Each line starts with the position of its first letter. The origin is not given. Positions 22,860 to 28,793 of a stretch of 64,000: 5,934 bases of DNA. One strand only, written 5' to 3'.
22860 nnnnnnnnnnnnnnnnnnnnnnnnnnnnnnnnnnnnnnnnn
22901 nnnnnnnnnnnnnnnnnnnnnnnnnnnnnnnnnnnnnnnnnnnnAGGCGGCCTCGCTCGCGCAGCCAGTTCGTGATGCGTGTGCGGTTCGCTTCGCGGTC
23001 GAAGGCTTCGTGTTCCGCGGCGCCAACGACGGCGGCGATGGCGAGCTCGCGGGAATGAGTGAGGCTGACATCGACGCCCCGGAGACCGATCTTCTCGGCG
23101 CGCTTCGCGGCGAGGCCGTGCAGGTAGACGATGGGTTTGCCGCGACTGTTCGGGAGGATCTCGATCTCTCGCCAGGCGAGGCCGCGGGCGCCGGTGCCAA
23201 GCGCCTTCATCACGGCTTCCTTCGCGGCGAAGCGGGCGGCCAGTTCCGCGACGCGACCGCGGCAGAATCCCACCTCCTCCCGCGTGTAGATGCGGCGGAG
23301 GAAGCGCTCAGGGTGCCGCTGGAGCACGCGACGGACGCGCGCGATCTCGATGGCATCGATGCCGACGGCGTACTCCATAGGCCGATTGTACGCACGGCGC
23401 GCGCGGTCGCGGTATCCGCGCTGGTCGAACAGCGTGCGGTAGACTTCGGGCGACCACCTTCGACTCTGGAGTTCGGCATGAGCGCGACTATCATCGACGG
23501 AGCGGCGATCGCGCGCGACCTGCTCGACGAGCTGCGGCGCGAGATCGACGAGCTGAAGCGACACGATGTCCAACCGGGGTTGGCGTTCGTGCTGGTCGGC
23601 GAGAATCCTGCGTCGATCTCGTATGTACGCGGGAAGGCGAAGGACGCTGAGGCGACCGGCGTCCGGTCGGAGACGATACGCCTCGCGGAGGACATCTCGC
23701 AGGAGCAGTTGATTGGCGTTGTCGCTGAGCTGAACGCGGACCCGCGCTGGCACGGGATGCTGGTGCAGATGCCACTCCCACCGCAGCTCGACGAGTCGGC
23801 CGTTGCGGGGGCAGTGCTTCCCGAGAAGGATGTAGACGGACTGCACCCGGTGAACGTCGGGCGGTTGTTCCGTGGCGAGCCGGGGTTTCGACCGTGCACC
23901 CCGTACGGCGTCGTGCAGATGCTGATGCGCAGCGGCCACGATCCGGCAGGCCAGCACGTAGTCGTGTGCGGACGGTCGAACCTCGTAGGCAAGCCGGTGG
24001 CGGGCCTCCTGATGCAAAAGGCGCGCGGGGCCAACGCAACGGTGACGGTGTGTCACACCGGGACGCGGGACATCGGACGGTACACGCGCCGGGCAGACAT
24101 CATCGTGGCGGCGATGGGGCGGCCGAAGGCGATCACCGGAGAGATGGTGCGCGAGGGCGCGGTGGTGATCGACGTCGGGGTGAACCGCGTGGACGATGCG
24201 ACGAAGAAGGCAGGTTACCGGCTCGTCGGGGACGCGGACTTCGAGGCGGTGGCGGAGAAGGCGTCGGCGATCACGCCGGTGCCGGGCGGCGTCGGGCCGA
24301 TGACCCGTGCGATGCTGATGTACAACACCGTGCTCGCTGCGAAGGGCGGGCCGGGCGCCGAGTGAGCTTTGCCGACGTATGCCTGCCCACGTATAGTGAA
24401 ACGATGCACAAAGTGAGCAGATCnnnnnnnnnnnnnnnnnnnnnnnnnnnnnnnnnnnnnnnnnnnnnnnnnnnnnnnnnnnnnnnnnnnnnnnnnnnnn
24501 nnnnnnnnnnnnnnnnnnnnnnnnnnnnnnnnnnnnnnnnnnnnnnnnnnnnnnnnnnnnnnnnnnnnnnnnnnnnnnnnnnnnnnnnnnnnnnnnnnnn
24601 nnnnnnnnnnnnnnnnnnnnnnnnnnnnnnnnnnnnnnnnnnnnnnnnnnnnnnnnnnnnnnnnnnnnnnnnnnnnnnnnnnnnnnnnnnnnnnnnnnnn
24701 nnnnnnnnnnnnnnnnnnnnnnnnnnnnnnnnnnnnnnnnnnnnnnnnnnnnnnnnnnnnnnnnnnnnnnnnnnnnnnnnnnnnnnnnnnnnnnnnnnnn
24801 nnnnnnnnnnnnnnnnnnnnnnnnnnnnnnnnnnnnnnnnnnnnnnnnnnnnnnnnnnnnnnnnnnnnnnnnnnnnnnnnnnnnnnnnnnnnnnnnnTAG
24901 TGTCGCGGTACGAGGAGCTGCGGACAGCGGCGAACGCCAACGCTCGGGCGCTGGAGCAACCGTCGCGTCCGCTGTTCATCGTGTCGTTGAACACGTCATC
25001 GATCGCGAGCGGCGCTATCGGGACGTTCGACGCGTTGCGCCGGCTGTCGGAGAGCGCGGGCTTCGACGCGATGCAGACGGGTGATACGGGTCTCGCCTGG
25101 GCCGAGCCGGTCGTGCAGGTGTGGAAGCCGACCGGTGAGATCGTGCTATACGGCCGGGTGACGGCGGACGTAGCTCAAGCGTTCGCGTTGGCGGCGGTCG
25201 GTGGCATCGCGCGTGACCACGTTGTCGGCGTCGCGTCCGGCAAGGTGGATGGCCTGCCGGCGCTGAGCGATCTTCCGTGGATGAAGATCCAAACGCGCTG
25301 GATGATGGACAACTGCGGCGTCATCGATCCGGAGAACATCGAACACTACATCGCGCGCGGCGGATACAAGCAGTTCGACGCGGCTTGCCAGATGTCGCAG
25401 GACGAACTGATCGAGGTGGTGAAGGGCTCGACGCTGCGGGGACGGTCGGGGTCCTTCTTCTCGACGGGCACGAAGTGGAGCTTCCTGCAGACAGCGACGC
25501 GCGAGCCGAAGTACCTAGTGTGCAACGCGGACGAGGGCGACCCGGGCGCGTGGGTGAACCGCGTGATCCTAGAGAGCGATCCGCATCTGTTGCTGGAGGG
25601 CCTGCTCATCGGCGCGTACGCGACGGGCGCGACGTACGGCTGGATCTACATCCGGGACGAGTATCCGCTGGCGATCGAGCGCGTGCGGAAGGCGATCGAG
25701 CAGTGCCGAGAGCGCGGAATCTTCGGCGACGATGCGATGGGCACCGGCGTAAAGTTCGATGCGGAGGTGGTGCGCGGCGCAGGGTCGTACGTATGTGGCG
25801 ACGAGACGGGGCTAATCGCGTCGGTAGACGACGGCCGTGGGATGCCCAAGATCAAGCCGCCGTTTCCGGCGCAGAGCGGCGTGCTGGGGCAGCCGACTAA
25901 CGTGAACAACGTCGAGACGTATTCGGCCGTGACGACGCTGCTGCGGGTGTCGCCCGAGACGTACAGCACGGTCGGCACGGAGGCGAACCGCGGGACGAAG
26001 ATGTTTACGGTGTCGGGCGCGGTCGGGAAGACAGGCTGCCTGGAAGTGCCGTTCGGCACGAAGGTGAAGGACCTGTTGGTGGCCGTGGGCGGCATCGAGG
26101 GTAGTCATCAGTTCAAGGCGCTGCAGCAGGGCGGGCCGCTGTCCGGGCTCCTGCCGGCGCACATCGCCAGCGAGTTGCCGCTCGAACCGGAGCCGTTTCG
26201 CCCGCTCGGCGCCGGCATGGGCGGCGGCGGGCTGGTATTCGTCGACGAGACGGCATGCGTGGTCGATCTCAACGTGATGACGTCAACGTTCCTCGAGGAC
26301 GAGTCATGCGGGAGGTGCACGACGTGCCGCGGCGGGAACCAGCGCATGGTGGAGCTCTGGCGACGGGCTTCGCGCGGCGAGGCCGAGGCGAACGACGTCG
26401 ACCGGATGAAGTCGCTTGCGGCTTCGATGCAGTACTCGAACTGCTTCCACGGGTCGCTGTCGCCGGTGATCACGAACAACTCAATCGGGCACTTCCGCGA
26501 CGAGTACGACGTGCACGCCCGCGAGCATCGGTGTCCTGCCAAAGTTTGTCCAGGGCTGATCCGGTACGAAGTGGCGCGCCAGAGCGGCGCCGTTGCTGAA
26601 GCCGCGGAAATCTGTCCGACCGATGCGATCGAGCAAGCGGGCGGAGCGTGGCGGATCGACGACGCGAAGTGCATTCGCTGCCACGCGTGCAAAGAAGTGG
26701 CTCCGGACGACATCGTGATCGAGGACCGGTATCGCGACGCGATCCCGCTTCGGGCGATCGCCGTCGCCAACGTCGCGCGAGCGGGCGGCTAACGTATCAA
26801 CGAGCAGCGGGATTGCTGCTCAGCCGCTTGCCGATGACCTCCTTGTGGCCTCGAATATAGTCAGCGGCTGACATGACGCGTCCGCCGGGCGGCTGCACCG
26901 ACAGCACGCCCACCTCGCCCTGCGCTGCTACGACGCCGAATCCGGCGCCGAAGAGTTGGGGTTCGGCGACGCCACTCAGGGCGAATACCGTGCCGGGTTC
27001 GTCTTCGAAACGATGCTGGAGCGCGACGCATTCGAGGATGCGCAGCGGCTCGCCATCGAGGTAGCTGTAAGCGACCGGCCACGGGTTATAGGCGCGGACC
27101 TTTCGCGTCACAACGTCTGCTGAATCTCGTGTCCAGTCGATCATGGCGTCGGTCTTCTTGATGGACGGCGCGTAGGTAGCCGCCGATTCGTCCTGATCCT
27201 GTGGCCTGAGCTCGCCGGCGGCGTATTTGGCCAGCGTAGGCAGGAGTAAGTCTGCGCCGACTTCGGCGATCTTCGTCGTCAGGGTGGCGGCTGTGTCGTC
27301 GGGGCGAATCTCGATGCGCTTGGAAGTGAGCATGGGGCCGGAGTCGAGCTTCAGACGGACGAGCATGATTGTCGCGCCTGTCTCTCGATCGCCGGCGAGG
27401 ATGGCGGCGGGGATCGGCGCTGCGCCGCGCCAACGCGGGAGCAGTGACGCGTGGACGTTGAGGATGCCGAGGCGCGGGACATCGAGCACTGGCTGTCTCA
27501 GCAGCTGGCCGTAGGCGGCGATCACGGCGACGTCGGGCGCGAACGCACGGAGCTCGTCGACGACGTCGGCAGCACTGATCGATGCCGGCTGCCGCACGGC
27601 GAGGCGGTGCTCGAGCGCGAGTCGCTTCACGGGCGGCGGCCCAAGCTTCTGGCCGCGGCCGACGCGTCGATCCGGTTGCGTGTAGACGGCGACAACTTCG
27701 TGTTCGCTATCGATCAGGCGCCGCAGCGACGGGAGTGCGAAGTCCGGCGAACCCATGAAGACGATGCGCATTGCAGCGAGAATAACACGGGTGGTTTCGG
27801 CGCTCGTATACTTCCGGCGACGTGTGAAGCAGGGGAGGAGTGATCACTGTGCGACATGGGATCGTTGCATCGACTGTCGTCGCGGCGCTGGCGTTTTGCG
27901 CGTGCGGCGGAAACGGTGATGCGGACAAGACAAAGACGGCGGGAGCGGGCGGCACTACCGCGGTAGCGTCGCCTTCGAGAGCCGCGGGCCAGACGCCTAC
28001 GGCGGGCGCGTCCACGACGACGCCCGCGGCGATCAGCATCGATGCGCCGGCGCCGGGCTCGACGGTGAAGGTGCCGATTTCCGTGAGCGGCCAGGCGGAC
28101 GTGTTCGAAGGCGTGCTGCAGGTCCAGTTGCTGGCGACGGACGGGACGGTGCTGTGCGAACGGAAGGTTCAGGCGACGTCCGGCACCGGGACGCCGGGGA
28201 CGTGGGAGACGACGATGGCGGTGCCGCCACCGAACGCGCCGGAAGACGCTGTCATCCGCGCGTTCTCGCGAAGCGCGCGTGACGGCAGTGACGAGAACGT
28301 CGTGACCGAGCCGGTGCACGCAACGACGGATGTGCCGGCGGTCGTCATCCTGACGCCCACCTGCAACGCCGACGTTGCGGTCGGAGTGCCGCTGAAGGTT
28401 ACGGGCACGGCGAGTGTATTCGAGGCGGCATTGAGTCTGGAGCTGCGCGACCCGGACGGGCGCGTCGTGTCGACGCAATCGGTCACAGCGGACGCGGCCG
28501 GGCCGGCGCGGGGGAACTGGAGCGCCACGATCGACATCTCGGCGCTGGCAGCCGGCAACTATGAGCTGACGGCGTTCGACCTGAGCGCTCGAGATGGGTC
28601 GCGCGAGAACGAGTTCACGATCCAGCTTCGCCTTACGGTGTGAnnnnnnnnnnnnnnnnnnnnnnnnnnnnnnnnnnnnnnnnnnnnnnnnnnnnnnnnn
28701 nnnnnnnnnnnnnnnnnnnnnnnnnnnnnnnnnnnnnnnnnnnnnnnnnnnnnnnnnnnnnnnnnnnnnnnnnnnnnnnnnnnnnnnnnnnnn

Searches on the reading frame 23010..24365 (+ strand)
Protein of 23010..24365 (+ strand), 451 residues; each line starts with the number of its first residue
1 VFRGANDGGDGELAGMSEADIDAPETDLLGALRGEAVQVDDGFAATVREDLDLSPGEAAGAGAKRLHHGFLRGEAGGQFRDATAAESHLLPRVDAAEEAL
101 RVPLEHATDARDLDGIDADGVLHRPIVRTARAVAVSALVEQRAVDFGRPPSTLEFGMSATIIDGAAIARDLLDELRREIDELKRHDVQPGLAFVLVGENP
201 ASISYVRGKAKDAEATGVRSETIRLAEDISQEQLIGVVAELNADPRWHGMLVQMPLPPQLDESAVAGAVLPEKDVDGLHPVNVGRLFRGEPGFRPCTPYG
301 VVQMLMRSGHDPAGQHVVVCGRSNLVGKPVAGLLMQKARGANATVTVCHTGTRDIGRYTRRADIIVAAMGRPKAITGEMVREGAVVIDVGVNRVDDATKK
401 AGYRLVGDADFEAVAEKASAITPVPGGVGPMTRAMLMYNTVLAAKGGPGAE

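Call 61: search_protein_families(library=pfam, proteins=[window:23010-24365:+], max_evalue=0.001)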
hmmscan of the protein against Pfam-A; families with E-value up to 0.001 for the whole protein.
window:23010-24365:+ (451 aa): 2 families
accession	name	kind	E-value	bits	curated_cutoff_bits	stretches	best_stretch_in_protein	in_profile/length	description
PF02882.25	THF_DHG_CYH_C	-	7.7e-66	220.8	27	1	279-445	1-157/160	Tetrahydrofolate dehydrogenase/cyclohydrolase, NAD(P)-binding domain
PF00763.28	THF_DHG_CYH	-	4.9e-37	127.2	32.8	1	162-276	1-115/115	Tetrahydrofolate dehydrogenase/cyclohydrolase, catalytic domain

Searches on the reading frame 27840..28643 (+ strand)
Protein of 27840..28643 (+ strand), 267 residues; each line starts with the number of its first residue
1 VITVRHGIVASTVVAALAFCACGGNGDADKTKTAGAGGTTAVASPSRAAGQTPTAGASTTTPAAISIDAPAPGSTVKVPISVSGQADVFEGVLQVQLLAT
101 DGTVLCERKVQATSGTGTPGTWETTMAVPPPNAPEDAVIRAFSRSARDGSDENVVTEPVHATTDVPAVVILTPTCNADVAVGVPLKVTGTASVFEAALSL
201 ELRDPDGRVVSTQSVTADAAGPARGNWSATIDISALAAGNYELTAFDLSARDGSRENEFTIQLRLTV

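Call 61: search_protein_families(library=pfam, proteins=[window:27840-28643:+], max_evalue=0.001)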
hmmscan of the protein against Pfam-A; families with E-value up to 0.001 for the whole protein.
window:27840-28643:+ (267 aa): 4 families
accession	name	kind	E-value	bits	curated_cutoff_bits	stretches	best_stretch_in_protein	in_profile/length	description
PF10648.15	Gmad2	-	3.4e-46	155.9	25.7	2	168-254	2-86/86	Immunoglobulin-like domain of bacterial spore germination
PF17957.7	Big_7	-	6.9e-09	36.7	24.1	1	166-245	1-70/70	Bacterial Ig domain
PF13860.13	FlgD_ig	-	3.3e-05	24.2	27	1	194-245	21-73/79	FlgD Ig-like domain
PF01835.25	MG2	-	0.00028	21.6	32.8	0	195-259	33-94/96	MG2 domain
